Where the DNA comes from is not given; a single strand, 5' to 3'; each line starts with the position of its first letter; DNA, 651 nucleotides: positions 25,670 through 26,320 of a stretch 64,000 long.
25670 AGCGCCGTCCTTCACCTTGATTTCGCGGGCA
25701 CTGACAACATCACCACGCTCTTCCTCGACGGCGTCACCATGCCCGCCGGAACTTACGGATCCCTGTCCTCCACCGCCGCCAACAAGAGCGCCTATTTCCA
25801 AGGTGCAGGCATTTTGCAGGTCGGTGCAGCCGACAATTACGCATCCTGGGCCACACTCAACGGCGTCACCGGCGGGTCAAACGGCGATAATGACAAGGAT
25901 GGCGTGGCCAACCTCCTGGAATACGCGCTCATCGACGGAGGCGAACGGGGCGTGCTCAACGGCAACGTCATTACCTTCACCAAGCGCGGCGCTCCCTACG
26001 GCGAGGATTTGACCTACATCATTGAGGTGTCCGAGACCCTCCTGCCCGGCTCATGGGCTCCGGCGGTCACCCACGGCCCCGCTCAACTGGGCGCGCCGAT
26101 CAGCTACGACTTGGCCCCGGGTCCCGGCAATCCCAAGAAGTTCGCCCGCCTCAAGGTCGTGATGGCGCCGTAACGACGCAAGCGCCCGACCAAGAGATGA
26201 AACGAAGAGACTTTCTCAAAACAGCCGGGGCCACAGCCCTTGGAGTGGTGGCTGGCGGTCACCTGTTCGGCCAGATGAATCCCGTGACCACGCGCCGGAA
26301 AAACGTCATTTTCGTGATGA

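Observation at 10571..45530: A ~110-130-aa TSP3-like + beta-rich module recurs five times, three times at the exact C-terminus and twice at internal junctions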

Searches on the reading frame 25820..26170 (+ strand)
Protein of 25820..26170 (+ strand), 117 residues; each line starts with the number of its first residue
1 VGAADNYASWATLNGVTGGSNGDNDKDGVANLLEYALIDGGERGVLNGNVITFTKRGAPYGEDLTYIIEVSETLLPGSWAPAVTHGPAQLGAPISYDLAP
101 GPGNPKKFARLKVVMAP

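Call 12: search_protein_families(library=pfam, proteins=[window:25820-26170:+], max_evalue=10)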
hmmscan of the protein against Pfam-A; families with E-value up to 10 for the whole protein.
seq(117 aa): 0 families

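Call 13: search_protein_families(library=ncbifam, proteins=[window:25820-26170:+], max_evalue=10)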
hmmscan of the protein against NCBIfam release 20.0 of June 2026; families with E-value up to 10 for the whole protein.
seq(117 aa): 0 families

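Call 39: find_related_loci(query=A3, collection=genome_contigs, flank=6000)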
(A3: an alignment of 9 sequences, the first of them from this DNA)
Query A3 (117 aa) in genome_contigs; peptide patterns used: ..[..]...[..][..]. (x = any residue, [..] = any of these).
14 stretches matched a pattern; 12 encode a relative of the query (tblastn E <= 1e-3); 12 distinct loci.
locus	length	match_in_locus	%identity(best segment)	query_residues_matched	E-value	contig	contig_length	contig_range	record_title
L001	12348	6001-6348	80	1-117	5e-60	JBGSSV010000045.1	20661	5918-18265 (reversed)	MAG: Chthoniobacterales bacterium isolate JTS-AC390 k141_4122461, whole genome shotgun sequence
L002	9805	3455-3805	68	3-117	2e-51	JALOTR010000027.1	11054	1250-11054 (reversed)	MAG: Akkermansiaceae bacterium isolate Prado238 scaffold_11401, whole genome shotgun sequence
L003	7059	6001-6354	68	1-117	7e-50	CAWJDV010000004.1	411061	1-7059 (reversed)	MAG: uncultured Verrucomicrobiae bacterium isolate MFD04716.bin.2.184 genome assembly, contig: contig_15174, whole genom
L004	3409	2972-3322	67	2-117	1e-48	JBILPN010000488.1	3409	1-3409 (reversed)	MAG: Luteolibacter sp. isolate ME2018-04-20_3300034022_group8_bin123 Rohwer_bin2740_scaffold_36018_c1, whole genome shot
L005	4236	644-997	67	1-117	6e-47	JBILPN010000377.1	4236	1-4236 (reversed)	MAG: Luteolibacter sp. isolate ME2018-04-20_3300034022_group8_bin123 Rohwer_bin2740_scaffold_24381_c1, whole genome shot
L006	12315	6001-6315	66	5-113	4e-43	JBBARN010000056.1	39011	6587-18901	MAG: Luteolibacter sp. isolate EUL_220 ctg56-EUL_220, whole genome shotgun sequence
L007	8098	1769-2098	62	4-117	3e-41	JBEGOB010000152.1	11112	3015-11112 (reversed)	MAG: Verrucomicrobiota bacterium isolate NASQAN2016_178_B_bin.2 scaffold_52711, whole genome shotgun sequence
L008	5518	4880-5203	60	4-115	7e-40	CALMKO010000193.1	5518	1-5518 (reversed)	MAG TPA_asm: uncultured Verrucomicrobia bacterium isolate SRR7468254_bin.34_CONCOCT_v1.1_MAG genome assembly, contig: ER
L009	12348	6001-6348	58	1-117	2e-39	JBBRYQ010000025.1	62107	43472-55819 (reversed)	MAG: Verrucomicrobiales bacterium isolate La5_metabat2.128 La5_metabat2.128_K_3361656_L_62107_cov_15.9961, whole genome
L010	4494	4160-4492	59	1-112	1e-36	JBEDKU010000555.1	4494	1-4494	MAG: Verrucomicrobiota bacterium isolate NASQAN2015_081_B_bin.3 scaffold_220671, whole genome shotgun sequence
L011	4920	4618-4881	65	1-85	2e-31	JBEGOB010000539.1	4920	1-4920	MAG: Verrucomicrobiota bacterium isolate NASQAN2016_178_B_bin.2 scaffold_438619, whole genome shotgun sequence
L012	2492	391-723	54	6-117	5e-31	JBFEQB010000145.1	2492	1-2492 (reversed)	MAG: Luteolibacter sp. isolate Mix_mud05.2021.03.28 k141_296891_length_2492_cov_16.0000, whole genome shotgun sequence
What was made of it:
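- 25820..26170 (+): Module copy C. It covers aa 1501-1617 of ORF 21320-26173 and is at the exact C-terminus. Ca loop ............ at 25886-25921. Last strand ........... at 26138-26170. 80% identical to a Chthoniobacterales MAG copy (call 39).
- Tried and rejected: The genome scan was therefore done with the C-type subfamily only (call 39), so the genome-level taxonomy covers that subfamily alone.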
